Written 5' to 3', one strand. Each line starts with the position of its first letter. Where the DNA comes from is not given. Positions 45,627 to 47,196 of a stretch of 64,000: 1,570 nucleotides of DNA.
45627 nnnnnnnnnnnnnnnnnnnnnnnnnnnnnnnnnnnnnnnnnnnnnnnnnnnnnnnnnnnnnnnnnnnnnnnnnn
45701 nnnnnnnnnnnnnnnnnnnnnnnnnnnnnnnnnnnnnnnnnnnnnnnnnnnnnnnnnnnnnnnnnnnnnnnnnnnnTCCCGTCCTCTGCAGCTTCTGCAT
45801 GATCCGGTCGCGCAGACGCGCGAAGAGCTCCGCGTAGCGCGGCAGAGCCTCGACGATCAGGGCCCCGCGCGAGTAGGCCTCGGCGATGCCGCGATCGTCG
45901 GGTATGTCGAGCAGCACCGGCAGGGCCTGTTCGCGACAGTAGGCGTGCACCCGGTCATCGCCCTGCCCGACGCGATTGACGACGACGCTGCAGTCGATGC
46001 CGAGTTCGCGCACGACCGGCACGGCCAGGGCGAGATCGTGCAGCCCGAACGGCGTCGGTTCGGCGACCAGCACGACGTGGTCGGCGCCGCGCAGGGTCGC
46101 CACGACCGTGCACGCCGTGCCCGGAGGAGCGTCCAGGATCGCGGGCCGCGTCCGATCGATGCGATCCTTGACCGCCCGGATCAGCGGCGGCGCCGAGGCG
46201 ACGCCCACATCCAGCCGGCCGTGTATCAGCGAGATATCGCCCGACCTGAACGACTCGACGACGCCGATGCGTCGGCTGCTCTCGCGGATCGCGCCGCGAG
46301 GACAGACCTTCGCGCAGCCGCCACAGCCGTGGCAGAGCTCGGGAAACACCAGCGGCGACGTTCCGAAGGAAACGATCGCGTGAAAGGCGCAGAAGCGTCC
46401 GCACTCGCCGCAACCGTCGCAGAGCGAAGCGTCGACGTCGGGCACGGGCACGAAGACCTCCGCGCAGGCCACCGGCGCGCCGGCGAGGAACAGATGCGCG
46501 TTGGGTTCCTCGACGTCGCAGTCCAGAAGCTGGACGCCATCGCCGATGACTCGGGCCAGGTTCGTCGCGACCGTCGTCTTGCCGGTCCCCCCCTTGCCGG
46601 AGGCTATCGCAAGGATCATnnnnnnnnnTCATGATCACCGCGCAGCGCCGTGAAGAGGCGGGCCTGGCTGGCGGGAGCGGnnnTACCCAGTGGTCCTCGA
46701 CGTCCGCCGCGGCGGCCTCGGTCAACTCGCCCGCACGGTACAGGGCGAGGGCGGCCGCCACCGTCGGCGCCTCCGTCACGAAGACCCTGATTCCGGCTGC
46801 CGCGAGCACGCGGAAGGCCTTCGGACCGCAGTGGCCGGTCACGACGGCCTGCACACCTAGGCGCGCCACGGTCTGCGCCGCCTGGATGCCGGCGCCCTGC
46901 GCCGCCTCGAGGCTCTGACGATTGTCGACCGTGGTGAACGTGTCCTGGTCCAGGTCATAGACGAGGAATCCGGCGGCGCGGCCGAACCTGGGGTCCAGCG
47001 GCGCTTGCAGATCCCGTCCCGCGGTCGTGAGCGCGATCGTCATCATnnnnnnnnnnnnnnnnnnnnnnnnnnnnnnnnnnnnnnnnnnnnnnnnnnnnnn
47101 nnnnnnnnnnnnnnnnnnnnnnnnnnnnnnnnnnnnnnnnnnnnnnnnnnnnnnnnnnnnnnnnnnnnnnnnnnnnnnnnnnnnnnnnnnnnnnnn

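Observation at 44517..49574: Sigma-54-controlled cluster of three NifX-like proteins, two MinD-ferredoxin ATPases and a DUF5320-like protein, with a PAS-type enhancer-binding protein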

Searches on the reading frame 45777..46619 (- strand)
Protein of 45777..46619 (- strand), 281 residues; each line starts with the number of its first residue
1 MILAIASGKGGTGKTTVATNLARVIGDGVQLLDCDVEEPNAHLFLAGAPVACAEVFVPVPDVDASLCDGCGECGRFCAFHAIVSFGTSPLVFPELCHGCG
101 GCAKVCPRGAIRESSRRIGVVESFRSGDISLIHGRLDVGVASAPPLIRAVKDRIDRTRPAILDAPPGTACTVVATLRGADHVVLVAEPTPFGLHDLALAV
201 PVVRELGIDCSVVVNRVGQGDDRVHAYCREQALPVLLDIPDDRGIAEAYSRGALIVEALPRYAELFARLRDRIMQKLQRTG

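Call 4: search_protein_families(library=pfam, proteins=[window:45777-46619:-], max_evalue=0.01)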
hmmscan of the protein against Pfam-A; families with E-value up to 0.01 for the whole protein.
seq(281 aa): 17 families
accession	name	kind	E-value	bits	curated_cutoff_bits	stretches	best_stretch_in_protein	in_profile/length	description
PF01656.29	CbiA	-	1.5e-14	54.4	25.4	1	3-254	1-124/125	CobQ/CobB/MinD/ParA nucleotide binding domain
PF12837.12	Fer4_6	-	3.8e-11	42.8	25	2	90-111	3-24/24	4Fe-4S binding domain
PF00037.32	Fer4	-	9e-11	41.6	21.1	1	91-112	3-24/24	4Fe-4S binding domain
PF10609.15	ParA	-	9.9e-11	42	27.1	1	2-42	5-48/246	NUBPL iron-transfer P-loop NTPase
PF13614.12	AAA_31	-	3.7e-07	30.7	27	1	2-35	3-37/177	AAA domain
PF13187.11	Fer4_9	-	9.4e-07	29.2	27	1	67-111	2-52/52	4Fe-4S dicluster domain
PF25160.1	LdpA_Fe-S-bd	-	1.4e-06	28.4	27.6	1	73-116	9-48/49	LdpA Fe-S cluster-binding domain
PF14697.11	Fer4_21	-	3.8e-06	27.4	35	1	62-111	3-57/59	4Fe-4S dicluster domain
PF12838.12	Fer4_7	-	8.6e-06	26.6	27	1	67-110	2-52/52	4Fe-4S dicluster domain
PF13484.11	Fer4_16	-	2.8e-05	25.2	30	1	96-114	2-20/66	4Fe-4S double cluster binding domain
PF13237.11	Fer4_10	-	3.3e-05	24.1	25.5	2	62-107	4-53/53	4Fe-4S dicluster domain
PF13481.12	AAA_25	-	0.0002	21.5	27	1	3-39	35-72/195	AAA domain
PF00142.24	Fer4_NifH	-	0.00081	19.4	25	0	7-47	6-49/271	4Fe-4S iron sulfur cluster binding proteins, NifH/frxC family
PF13534.11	Fer4_17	-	0.0011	19.9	22.2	0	95-109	45-59/61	4Fe-4S dicluster domain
PF12800.12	Fer4_4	-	0.0016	19.1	24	0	93-109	1-17/17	4Fe-4S binding domain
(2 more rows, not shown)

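Call 14: find_encoding_contigs(protein=window:45777-46619:-, flank=10000, max_places=6)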
Protein seq(281 aa) (281 aa): 1 contig read that carries it; 1 place shown.
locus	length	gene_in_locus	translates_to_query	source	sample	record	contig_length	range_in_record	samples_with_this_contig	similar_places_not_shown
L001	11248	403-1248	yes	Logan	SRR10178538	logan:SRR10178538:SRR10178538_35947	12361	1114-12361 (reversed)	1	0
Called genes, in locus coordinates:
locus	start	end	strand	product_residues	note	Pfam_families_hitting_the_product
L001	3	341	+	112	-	?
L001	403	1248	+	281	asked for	PF01656:CbiA, PF10609:ParA (weak), PF13614:AAA_31 (faint), PF14697:Fer4_21 (weak), PF13187:Fer4_9 (weak), PF25160:LdpA_Fe-S-bd (weak), PF12837:Fer4_6 (weak), PF00037:Fer4, +2 more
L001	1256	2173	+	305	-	PF01656:CbiA, PF10609:ParA (faint), PF12797:Fer4_2 (faint), PF12837:Fer4_6 (faint), PF12838:Fer4_7 (weak), PF13187:Fer4_9 (weak), PF14697:Fer4_21 (weak), PF00037:Fer4 (weak), +1 more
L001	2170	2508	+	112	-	PF02579:Nitro_FeMo-Co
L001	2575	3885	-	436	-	PF00079:Serpin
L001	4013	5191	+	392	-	PF01370:Epimerase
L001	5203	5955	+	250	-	PF03009:GDPD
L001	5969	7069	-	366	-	-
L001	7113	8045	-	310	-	PF24517:CBM96 (weak), PF13860:FlgD_ig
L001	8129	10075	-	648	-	PF07715:Plug, PF00593:TonB_dep_Rec_b-barrel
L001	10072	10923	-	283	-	-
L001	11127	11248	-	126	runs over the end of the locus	PF01042:Ribonuc_L-PSP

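Call 19: find_homologous_proteins(query=window:45777-46619:-, max_evalue=1e-20)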
Query seq(281 aa) (281 aa): 8000 proteins with E <= 1e-20 among 8000 candidates; the best 120 are listed.
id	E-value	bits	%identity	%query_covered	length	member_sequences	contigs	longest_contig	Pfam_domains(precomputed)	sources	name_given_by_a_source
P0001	8.1e-182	621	100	100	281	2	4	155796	PF14697.12,PF10609.16,PF01656.30,PF13614.13,PF12837.13,PF00037.33,PF12838.13,PF25160.2,PF13237.12,PF13187.12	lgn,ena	-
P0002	6.2e-129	448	72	98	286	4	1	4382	PF14697.12,PF10609.16,PF01656.30,PF13614.13,PF12837.13,PF00037.33,PF12838.13,PF25160.2,PF13237.12,PF13187.12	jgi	-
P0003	1.4e-128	446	72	98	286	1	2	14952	PF14697.12,PF10609.16,PF01656.30,PF13614.13,PF12837.13,PF00037.33,PF12838.13,PF25160.2,PF13237.12,PF13187.12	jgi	jgi:MinD superfamily P-loop ATPase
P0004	2.3e-128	446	72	98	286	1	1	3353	PF14697.12,PF10609.16,PF01656.30,PF13614.13,PF12837.13,PF00037.33,PF12838.13,PF25160.2,PF13237.12,PF13187.12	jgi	-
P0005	2.4e-128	446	75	98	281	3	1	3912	PF10609.16,PF01656.30,PF13614.13,PF12837.13,PF00037.33,PF12838.13,PF25160.2,PF13187.12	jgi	-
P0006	3.5e-128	445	72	100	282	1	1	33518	PF00142.25,PF14697.12,PF10609.16,PF01656.30,PF13614.13,PF12837.13,PF00037.33,PF12838.13,PF25160.2,PF13237.12,PF13187.12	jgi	jgi:MinD superfamily P-loop ATPase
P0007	4.2e-128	445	72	100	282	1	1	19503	PF00142.25,PF14697.12,PF10609.16,PF01656.30,PF13614.13,PF12837.13,PF00037.33,PF12838.13,PF25160.2,PF13237.12,PF13187.12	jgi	jgi:MinD superfamily P-loop ATPase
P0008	4.2e-128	445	72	98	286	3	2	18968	PF14697.12,PF10609.16,PF01656.30,PF13614.13,PF12837.13,PF00037.33,PF12838.13,PF25160.2,PF13237.12,PF13187.12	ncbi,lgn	-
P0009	7.4e-128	444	72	98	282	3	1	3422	PF14697.12,PF10609.16,PF01656.30,PF13614.13,PF12837.13,PF00037.33,PF12838.13,PF25160.2,PF13237.12,PF13187.12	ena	-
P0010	3.2e-127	442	71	100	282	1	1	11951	PF00142.25,PF14697.12,PF10609.16,PF01656.30,PF13614.13,PF12837.13,PF00037.33,PF12838.13,PF25160.2,PF13237.12,PF13187.12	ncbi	ncbi:MAG: ATP-binding protein [Thermodesulfobacteriota bacterium]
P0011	3.3e-127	442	71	98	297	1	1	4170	PF14697.12,PF10609.16,PF01656.30,PF13614.13,PF12837.13,PF00037.33,PF12838.13,PF25160.2,PF13237.12,PF13187.12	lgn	-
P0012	4.1e-127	442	73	100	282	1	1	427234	PF00142.25,PF14697.12,PF10609.16,PF01656.30,PF13614.13,PF12837.13,PF00037.33,PF25160.2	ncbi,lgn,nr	ncbi:MAG: P-loop NTPase [Syntrophaceae bacterium]|nr:P-loop NTPase [Syntrophaceae bacterium]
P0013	1.1e-126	440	72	99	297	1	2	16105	PF14697.12,PF10609.16,PF01656.30,PF13614.13,PF12837.13,PF00037.33,PF12838.13,PF25160.2,PF13237.12,PF13187.12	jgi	-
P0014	1.2e-126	440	70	99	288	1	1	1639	PF00142.25,PF14697.12,PF10609.16,PF01656.30,PF13614.13,PF12837.13,PF00037.33,PF13237.12,PF13187.12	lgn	-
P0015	1.2e-126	440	71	98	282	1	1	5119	PF14697.12,PF10609.16,PF01656.30,PF13614.13,PF12837.13,PF00037.33,PF12838.13,PF25160.2,PF13237.12,PF13187.12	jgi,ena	-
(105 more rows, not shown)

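Call 32: find_related_loci(query=P0001, collection=genome_contigs, flank=7000)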
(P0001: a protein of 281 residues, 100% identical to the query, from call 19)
Query P0001 (281 aa) in genome_contigs; peptide patterns used: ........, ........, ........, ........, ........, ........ (x = any residue, [..] = any of these).
600 stretches matched a pattern (row limit reached: there are more); 584 encode a relative of the query (tblastn E <= 1e-3); the best 80 are kept; 80 distinct loci.
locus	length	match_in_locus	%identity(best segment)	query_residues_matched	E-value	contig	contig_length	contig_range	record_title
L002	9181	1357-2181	68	1-275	2e-122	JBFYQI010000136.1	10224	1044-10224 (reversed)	MAG: Ignavibacteria bacterium isolate PPR_0181 k121_1042456, whole genome shotgun sequence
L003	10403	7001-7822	69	1-274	5e-121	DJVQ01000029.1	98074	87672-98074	MAG TPA_asm: Syntrophaceae bacterium UBA6252 UBA6252_contig_22297, whole genome shotgun sequence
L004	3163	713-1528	67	1-272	3e-123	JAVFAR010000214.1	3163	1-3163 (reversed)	MAG: Trichloromonas sp. isolate BF4_96 NODE_127239_length_3163_cov_12.305007_Biofilm4, whole genome shotgun sequence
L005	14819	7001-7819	66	1-273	3e-119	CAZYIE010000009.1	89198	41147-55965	MAG TPA_asm: uncultured Smithella sp. isolate binchicken_co113_249 genome assembly, contig: NODE_270_length_89198_cov_4.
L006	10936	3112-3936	64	1-275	2e-116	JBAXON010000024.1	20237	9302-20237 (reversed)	MAG: Deltaproteobacteria bacterium isolate ELA506 MAG506_24, whole genome shotgun sequence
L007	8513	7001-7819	65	1-273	1e-115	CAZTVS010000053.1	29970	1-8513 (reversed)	MAG TPA_asm: uncultured Acidobacteriota bacterium isolate binchicken_co20_43 genome assembly, contig: NODE_3293_length_2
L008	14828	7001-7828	65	1-276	8e-115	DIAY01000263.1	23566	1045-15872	MAG TPA_asm: Holophagales bacterium UBA5066 UBA5066_contig_5451, whole genome shotgun sequence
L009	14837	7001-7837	61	1-279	2e-113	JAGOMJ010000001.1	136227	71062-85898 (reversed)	MAG: Smithella sp. isolate Go_SlDig_bin_11 Go_SlDig_218_length_136227_cov_34.010654, whole genome shotgun sequence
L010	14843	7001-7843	63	1-281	2e-112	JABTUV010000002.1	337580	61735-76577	MAG: bacterium isolate H5_UNCL2 seq002, whole genome shotgun sequence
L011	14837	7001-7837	63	1-279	1e-112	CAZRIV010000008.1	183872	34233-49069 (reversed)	MAG TPA_asm: uncultured Bacteriovoracaceae bacterium isolate binchicken_co204_164 genome assembly, contig: NODE_47_lengt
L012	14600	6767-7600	60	1-278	2e-112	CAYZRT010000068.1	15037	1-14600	MAG TPA_asm: uncultured Smithella sp. isolate SRP192927_co6_71 genome assembly, contig: NODE_9367_length_15037_cov_9.952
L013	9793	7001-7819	62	1-273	3e-111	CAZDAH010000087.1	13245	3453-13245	MAG TPA_asm: uncultured Ignavibacteria bacterium isolate binchicken_co395_172 genome assembly, contig: NODE_1258_length_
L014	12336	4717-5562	59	1-280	2e-111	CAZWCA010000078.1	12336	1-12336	MAG TPA_asm: uncultured Smithella sp. isolate SRP216815_co1_312 genome assembly, contig: NODE_6685_length_12336_cov_41.0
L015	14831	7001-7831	67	1-277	4e-110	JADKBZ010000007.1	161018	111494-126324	MAG: Holophagales bacterium isolate OdNE_18-Q3-R46-58_BATAC.193 tig00003265-10-1601170, whole genome shotgun sequence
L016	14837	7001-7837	61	1-279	7e-110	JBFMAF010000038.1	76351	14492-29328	MAG: Acidobacteriota bacterium isolate MAG131 MAG131_38, whole genome shotgun sequence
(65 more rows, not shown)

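Call 36: search_protein_families(library=pfam, proteins=[L010:6078-7004:+, L010:8092-9045:+, L010:9299-11023:+, L010:5152-5694:+, L010:12390-13967:+, L010:7853-8095:+, L010:8898-9302:+, L010:4430-5155:+], max_evalue=0.001)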
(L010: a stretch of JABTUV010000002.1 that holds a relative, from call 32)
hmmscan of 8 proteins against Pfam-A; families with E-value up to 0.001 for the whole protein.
L010:6078-7004:+ (308 aa): 1 family
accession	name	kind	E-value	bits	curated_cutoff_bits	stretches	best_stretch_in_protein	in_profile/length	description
PF01937.24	ARMT1-like_dom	-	2e-63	214.9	25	1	4-277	2-310/311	Damage-control phosphatase ARMT1-like domain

L010:8092-9045:+ (317 aa): 1 family
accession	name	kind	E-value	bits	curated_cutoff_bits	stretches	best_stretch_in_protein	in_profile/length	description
PF04055.27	Radical_SAM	-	1.9e-12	48.1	29.5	1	27-185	2-157/166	Radical SAM superfamily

L010:9299-11023:+ (574 aa): 6 families
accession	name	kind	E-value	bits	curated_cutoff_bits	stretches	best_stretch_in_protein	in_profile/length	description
PF02421.24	FeoB_N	-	1e-48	165.2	27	1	3-157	3-156/156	Ferrous iron transport protein B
PF07670.19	Gate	-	5.1e-31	107.7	29.6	2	291-384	3-102/104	Nucleoside recognition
PF01926.29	MMR_HSR1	-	1.8e-19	70.4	21.9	1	3-114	2-112/113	50S ribosome-binding GTPase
PF07664.17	FeoB_C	-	5e-08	33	26.6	1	393-438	4-51/54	Ferrous iron transport protein B C terminus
PF04548.22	AIG1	-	0.00014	21.7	27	1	2-89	2-93/212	AIG1 family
PF09439.16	SRPRB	-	0.00018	21.3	25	1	2-97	5-90/178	Signal recognition particle receptor beta subunit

L010:5152-5694:+ (180 aa): 3 families
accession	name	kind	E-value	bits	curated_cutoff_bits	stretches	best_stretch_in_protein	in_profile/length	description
PF00210.30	Ferritin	-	1e-27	97.2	24.5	1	32-173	3-141/142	Ferritin-like domain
PF02915.23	Rubrerythrin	-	7.8e-05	23.5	22.8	0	32-91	2-60/137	Rubrerythrin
PF13668.12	Ferritin_2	-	0.00023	21.7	24.7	1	32-161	5-129/138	Ferritin-like domain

L010:12390-13967:+ (525 aa): 3 families
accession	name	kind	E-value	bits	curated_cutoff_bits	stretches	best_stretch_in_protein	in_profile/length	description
PF14522.11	Cytochrome_C7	-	1.2e-06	28.7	24.8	1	289-355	6-66/67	Cytochrome c7 and related cytochrome c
PF14537.11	Cytochrom_c3_2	-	0.00017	22.4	25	1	290-366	1-78/79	Cytochrome c3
PF22678.1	Cytochrom_c_NrfB-like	-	0.00027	21.8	27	0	263-303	28-66/89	Cytochrome c-type protein NrfB-like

L010:7853-8095:+ (80 aa): 2 families
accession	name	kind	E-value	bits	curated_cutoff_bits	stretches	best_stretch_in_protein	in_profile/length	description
PF09723.15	Zn_ribbon_8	-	8.7e-16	58.1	34.4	1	1-40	1-41/41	Zinc ribbon domain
PF01155.25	HypA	-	0.0004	20.8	28.9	1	5-43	70-103/112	Hydrogenase/urease nickel incorporation, metallochaperone, hypA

L010:8898-9302:+ (134 aa): 1 family
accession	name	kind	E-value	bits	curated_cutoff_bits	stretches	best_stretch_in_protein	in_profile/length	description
PF04023.20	FeoA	-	3.3e-20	72.3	23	1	57-127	3-74/74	FeoA domain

L010:4430-5155:+ (241 aa): 1 family
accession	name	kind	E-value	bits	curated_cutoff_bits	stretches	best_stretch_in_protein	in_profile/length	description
PF17253.7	DUF5320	-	1.1e-26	94.3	27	1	124-234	1-99/99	Family of unknown function (DUF5320)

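Call 69: search_protein_families(library=ncbifam, proteins=[P0001], max_evalue=0.00001)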
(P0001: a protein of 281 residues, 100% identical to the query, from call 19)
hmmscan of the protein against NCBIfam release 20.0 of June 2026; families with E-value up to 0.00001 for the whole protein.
P0001 (281 aa): 14 families
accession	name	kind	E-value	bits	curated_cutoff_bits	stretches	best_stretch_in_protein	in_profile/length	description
TIGR01969.1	minD_arch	subfamily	1.9e-17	63.3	201.75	2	149-261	101-216/251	cell division ATPase MinD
NF041546.1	ParA_partition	equivalog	5.3e-12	45.7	180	1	2-36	1-38/203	ParA family partition ATPase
NF041136.1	MrpORP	equivalog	3.8e-10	39.6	450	0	3-42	8-50/365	iron-sulfur cluster carrier protein MrpORP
NF005503.0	PRK07118.1-2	equivalog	9.1e-08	31.7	252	1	49-118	122-191/292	RnfABCDGE type electron transport complex subunit B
TIGR03294.1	FrhG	equivalog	1.9e-07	31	245.5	1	31-115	140-224/228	coenzyme F420 hydrogenase subunit gamma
TIGR02700.1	flavo_MJ0208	hypoth_equivalog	2.6e-07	30.2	251.35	1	61-115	144-198/234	dihydromethanopterin reductase (acceptor)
TIGR04105.1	FeFe_hydrog_B1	subfamily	4.6e-07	28.9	450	0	94-128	188-222/462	monomeric [FeFe] hydrogenase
NF041891.1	hdrA_Methbact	equivalog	7.5e-07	27.7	1300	1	54-112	561-619/762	ferredoxin:CoB-CoM heterodisulfide reductase subunit HdrA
NF040770.1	hetero_SS_HdrA2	exception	9.7e-07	27.3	1100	1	61-113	573-625/777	CoB-CoM heterodisulfide reductase HdrA2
NF038196.1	ferrodoxin_EFR1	subfamily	1.7e-06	28.2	75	1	65-113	184-231/242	EFR1 family ferrodoxin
TIGR01968.1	minD_bact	equivalog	1.8e-06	27.5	212.9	0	2-41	3-45/261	septum site-determining protein MinD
NF006221.0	PRK08348.1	subfamily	5.2e-06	26.2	124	1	36-115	15-96/136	NADH-plastoquinone oxidoreductase subunit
TIGR02016.1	BchX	equivalog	6.6e-06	25.6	331.2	0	211-278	186-253/296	chlorophyllide a reductase iron protein subunit X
NF041778.1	hetero_SS_HdrA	equivalog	7.8e-06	24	1400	0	41-112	566-634/771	ferredoxin:CoB-CoM heterodisulfide reductase subunit HdrA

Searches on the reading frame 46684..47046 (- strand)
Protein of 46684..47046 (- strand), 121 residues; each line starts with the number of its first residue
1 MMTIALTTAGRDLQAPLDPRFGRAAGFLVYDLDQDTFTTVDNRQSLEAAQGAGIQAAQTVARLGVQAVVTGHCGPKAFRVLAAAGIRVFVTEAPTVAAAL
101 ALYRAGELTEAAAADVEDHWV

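Call 4: search_protein_families(library=pfam, proteins=[window:46684-47046:-], max_evalue=0.01)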
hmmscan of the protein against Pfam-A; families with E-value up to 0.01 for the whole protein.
seq(121 aa): 1 family
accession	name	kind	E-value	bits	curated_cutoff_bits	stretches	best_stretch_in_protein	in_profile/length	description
PF02579.22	Nitro_FeMo-Co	-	7.7e-24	84.3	26.3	1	15-104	3-93/94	Dinitrogenase iron-molybdenum cofactor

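Call 15: search_solved_structures(query=window:46684-47046:-, max_evalue=1, show_alignments=2)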
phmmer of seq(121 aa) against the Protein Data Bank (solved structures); distinct sequences matched with E-value up to 1: 13.
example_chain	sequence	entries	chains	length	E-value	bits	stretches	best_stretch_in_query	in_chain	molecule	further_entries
2wfb_A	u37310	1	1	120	7.9e-20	74.6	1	1-112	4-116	PUTATIVE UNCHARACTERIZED PROTEIN ORP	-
1eo1_A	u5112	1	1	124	2.4e-14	57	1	2-111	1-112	HYPOTHETICAL PROTEIN MTH1175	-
1rdu_A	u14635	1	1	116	2.8e-14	56.8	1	2-111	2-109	conserved hypothetical protein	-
1t3v_A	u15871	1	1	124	0.0033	21.2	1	8-119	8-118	conserved hypothetical protein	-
1o13_A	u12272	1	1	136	0.004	20.9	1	8-119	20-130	probable NifB protein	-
8skg_F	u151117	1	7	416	0.12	16.1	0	38-91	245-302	Putative coat protein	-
6mnt_A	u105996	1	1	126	0.16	15.7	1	38-91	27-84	Putative coat protein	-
6k0x_A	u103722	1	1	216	0.24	15.2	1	8-79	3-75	Methyltransferase N6AMT1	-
6ped_A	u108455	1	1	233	0.25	15.1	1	8-79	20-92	Methyltransferase N6AMT1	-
3n58_A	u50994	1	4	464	0.26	15.1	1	34-105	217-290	Adenosylhomocysteinase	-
6kmr_B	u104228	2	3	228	0.32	14.8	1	9-79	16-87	Methyltransferase N6AMT1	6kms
1p90_A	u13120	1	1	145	0.33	14.7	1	16-87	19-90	hypothetical protein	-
6khs_A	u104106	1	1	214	0.38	14.5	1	9-79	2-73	Methyltransferase N6AMT1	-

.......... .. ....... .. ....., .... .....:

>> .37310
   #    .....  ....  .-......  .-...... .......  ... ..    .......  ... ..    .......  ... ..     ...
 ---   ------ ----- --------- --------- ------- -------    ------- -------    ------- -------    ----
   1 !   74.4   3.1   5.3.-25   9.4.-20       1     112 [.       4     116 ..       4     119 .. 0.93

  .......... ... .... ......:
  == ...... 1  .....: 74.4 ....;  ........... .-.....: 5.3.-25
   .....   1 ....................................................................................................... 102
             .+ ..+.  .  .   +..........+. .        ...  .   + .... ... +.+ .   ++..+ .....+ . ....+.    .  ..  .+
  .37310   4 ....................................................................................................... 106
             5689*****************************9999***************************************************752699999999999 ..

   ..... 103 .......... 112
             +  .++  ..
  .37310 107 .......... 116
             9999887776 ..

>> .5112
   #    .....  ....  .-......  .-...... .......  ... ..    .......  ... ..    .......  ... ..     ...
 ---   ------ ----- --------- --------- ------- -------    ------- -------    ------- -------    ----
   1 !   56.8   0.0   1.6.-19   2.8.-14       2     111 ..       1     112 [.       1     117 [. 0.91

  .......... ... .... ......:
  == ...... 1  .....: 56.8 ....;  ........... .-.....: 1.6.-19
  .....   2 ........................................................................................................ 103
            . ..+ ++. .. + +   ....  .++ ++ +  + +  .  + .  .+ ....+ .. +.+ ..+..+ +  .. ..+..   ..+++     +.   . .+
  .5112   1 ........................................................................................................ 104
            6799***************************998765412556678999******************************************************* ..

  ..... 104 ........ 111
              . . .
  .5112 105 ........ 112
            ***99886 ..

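Call 69: search_protein_families(library=ncbifam, proteins=[window:46684-47046:-], max_evalue=0.00001)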
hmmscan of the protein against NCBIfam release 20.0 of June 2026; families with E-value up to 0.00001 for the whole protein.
seq(121 aa): 0 families
